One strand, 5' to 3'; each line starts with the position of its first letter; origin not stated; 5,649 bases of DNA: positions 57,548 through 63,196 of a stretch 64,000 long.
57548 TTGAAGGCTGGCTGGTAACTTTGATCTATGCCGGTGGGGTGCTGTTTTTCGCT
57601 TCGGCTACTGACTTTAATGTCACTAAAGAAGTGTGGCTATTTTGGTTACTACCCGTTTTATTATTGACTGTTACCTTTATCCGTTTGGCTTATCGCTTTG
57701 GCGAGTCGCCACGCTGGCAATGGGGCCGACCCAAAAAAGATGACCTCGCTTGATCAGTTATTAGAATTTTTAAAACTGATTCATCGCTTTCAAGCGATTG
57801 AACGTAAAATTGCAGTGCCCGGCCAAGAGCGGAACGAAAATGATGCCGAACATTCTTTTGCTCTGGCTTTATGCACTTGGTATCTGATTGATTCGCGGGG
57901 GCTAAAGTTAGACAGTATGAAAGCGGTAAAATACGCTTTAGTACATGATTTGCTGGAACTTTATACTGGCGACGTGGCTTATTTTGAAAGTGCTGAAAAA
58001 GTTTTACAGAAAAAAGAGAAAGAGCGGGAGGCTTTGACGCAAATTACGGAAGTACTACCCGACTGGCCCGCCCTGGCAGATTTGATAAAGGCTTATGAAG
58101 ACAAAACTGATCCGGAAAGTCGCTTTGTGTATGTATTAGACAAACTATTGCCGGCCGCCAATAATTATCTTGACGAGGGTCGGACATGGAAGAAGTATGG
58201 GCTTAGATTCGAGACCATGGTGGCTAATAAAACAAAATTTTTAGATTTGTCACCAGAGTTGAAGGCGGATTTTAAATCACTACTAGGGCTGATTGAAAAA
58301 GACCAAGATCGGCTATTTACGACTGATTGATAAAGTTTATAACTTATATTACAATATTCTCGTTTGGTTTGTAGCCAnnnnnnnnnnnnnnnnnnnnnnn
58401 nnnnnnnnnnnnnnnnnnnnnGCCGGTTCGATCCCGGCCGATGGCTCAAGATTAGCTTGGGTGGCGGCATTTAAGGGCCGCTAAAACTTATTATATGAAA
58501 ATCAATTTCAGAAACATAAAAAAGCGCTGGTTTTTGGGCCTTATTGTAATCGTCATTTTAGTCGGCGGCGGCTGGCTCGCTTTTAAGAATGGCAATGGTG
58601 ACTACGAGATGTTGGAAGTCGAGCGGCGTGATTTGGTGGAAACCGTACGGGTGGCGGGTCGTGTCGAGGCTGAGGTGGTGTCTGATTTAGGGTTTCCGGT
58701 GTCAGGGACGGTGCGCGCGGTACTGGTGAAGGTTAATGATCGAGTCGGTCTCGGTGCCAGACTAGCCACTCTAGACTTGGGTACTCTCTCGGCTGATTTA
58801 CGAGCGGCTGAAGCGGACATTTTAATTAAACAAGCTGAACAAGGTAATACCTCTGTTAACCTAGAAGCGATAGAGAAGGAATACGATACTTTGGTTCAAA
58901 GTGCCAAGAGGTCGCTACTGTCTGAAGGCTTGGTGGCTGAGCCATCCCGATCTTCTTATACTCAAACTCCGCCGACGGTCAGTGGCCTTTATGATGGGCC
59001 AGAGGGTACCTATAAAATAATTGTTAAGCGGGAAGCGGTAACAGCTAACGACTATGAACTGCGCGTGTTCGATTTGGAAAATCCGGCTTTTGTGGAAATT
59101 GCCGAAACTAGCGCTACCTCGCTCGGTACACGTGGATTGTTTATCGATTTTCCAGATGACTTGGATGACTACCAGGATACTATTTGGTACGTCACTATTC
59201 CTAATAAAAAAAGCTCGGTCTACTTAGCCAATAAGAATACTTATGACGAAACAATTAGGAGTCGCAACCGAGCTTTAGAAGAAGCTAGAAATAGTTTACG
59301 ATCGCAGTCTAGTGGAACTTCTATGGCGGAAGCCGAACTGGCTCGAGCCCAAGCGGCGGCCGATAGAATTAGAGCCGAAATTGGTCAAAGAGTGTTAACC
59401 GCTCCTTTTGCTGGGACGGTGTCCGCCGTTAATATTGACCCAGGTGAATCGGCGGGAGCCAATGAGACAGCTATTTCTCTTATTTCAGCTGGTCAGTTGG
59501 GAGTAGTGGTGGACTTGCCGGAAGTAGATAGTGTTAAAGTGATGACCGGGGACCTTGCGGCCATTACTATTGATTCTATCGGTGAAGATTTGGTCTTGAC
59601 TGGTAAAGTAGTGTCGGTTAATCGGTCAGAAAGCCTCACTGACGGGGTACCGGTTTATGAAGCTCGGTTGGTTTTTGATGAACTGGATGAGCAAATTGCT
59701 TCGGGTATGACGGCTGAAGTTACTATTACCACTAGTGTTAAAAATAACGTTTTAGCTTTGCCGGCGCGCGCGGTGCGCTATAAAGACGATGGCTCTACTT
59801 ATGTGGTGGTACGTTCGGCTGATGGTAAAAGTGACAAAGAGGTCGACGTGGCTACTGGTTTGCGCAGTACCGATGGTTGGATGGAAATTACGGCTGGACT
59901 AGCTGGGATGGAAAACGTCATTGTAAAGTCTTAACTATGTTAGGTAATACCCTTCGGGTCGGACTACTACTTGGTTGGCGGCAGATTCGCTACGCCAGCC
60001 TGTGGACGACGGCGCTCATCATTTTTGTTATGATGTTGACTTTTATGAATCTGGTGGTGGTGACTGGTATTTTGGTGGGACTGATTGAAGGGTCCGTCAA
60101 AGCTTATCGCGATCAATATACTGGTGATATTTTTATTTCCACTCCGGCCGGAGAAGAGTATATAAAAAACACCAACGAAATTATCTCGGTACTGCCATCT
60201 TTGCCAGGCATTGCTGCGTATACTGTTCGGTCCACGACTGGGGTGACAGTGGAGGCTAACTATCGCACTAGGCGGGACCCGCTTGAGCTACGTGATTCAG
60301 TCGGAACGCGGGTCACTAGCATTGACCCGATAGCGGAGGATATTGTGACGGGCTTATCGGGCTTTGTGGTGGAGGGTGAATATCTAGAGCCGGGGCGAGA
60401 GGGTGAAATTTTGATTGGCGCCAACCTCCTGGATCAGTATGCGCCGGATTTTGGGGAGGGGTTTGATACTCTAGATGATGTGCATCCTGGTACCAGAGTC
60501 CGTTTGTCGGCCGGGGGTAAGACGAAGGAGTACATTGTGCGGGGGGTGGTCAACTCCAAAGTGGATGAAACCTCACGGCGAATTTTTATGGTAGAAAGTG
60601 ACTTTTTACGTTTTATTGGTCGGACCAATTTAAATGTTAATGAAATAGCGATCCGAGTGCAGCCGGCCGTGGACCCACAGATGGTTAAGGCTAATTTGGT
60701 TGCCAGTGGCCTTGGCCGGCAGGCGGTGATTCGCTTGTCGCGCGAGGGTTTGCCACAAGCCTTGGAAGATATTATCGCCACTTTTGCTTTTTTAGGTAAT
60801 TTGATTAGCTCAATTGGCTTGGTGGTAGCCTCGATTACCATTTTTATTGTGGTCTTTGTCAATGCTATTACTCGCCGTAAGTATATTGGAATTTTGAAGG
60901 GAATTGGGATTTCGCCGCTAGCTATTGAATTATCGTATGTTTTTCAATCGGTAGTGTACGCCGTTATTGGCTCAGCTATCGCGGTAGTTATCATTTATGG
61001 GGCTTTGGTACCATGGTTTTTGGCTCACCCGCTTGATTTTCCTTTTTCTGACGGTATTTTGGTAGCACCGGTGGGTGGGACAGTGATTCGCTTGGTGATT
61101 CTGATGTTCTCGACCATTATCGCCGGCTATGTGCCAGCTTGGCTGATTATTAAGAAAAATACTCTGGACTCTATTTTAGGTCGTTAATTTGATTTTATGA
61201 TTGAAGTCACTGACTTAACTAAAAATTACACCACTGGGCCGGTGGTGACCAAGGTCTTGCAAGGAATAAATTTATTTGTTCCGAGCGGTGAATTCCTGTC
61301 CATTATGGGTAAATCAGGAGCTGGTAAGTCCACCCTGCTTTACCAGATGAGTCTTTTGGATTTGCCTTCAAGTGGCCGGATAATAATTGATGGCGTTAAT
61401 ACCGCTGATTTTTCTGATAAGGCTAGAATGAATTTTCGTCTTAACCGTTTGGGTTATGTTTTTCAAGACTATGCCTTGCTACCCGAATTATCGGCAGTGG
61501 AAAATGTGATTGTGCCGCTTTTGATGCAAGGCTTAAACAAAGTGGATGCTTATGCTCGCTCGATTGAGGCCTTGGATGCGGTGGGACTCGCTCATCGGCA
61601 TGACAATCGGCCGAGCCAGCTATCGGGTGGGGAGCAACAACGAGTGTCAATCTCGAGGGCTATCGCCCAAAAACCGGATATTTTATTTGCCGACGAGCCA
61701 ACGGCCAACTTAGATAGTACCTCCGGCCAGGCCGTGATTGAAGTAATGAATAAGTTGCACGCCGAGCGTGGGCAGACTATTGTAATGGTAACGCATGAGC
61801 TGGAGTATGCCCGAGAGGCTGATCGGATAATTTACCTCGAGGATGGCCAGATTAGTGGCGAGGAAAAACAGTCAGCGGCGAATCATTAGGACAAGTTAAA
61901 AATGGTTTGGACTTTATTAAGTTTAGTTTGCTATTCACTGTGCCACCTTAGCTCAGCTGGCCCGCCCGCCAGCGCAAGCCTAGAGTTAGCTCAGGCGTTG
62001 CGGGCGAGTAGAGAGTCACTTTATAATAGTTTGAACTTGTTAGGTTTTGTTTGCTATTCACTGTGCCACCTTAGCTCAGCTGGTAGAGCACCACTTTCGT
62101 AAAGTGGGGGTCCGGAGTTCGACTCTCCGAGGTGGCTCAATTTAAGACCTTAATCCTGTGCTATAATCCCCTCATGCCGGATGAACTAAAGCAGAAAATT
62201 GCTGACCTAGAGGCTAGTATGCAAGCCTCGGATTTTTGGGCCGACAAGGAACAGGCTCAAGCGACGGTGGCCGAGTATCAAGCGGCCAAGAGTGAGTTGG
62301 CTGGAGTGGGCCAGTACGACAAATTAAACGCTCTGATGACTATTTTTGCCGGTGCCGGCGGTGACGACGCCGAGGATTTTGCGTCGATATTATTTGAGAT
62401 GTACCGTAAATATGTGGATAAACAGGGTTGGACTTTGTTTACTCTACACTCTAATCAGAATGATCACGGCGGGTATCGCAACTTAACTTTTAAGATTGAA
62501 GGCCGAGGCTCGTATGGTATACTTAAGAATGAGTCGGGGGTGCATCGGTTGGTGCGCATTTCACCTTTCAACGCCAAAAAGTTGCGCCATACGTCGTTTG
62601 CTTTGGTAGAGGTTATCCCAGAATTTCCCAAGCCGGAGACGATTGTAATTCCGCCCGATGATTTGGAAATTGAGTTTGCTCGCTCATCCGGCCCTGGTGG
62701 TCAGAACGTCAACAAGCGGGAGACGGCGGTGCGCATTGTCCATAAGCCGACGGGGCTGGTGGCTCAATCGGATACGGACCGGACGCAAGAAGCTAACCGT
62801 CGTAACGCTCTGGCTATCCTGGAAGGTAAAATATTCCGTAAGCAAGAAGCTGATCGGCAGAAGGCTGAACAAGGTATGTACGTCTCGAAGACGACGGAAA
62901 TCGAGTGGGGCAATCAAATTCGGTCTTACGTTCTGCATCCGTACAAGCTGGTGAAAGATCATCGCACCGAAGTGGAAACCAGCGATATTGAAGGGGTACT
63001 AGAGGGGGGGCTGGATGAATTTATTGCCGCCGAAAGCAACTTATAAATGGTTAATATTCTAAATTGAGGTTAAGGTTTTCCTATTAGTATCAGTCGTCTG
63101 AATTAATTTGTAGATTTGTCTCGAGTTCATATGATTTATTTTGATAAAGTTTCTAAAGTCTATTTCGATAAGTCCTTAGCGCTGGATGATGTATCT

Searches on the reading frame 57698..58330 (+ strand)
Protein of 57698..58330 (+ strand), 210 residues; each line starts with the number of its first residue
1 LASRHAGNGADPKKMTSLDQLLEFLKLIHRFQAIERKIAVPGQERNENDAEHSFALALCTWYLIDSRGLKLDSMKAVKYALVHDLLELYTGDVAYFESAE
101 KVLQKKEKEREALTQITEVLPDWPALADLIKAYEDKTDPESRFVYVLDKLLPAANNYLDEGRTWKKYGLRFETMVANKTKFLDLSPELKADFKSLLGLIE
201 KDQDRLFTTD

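Call 102: search_protein_families(library=pfam, proteins=[window:57698-58330:+], max_evalue=0.001)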
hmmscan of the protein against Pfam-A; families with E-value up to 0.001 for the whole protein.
window:57698-58330:+ (210 aa): 3 families
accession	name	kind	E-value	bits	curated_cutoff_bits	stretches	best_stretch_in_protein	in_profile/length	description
PF13023.12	HD_3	-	4.4e-30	105.2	22.5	1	33-186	6-162/165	HD domain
PF12917.13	YfbR-like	-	2.8e-09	37.4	25.9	1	23-150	1-135/182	5'-deoxynucleotidase YfbR-like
PF01966.28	HD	-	5.7e-06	27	22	1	51-150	3-113/116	HD domain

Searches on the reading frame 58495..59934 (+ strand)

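Call 103: search_protein_families(library=pfam, proteins=[window:58495-59934:+], max_evalue=0.001)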
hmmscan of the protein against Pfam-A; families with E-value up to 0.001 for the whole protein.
window:58495-59934:+ (479 aa): 2 families
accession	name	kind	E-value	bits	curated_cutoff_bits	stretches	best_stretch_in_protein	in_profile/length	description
PF16576.10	HlyD_D23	-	5e-09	36.2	30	1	260-407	78-214/214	Barrel-sandwich domain of CusB or HlyD membrane-fusion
PF13437.12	HlyD_3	-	2.1e-08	35.3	22.2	1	300-389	1-90/106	HlyD family secretion protein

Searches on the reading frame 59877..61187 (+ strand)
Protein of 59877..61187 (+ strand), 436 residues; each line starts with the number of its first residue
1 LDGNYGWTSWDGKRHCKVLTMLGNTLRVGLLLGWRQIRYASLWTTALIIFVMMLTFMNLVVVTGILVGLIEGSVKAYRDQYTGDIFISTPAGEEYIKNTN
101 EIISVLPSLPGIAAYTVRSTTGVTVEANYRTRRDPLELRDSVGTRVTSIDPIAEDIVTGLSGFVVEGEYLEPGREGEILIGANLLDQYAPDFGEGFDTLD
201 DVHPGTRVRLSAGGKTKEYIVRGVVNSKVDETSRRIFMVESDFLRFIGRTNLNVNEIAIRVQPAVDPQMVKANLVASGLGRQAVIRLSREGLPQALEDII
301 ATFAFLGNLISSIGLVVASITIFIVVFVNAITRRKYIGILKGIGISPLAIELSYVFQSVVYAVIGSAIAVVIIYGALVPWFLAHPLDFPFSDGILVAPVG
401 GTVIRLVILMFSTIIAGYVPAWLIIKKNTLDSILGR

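Call 103: search_protein_families(library=pfam, proteins=[window:59877-61187:+], max_evalue=0.001)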
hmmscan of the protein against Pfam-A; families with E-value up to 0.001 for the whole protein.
window:59877-61187:+ (436 aa): 1 family
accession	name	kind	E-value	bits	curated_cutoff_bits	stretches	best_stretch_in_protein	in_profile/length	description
PF02687.27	FtsX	-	3.2e-08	34.1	25.5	1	309-428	2-119/120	FtsX-like permease C-terminal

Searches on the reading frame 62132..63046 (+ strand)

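Call 102: search_protein_families(library=pfam, proteins=[window:62132-63046:+], max_evalue=0.001)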
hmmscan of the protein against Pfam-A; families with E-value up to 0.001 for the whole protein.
window:62132-63046:+ (304 aa): 3 families
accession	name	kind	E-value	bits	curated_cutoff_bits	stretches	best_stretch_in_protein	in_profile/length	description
PF03462.23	PCRF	-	3.5e-40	138.3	24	1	53-159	88-194/194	PCRF domain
PF00472.26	RF-1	-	3e-34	117.9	35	1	170-278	4-116/116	RF-1 domain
PF16326.10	ABC_tran_CTD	-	0.00088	19.9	32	0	18-57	19-58/69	ABC transporter C-terminal domain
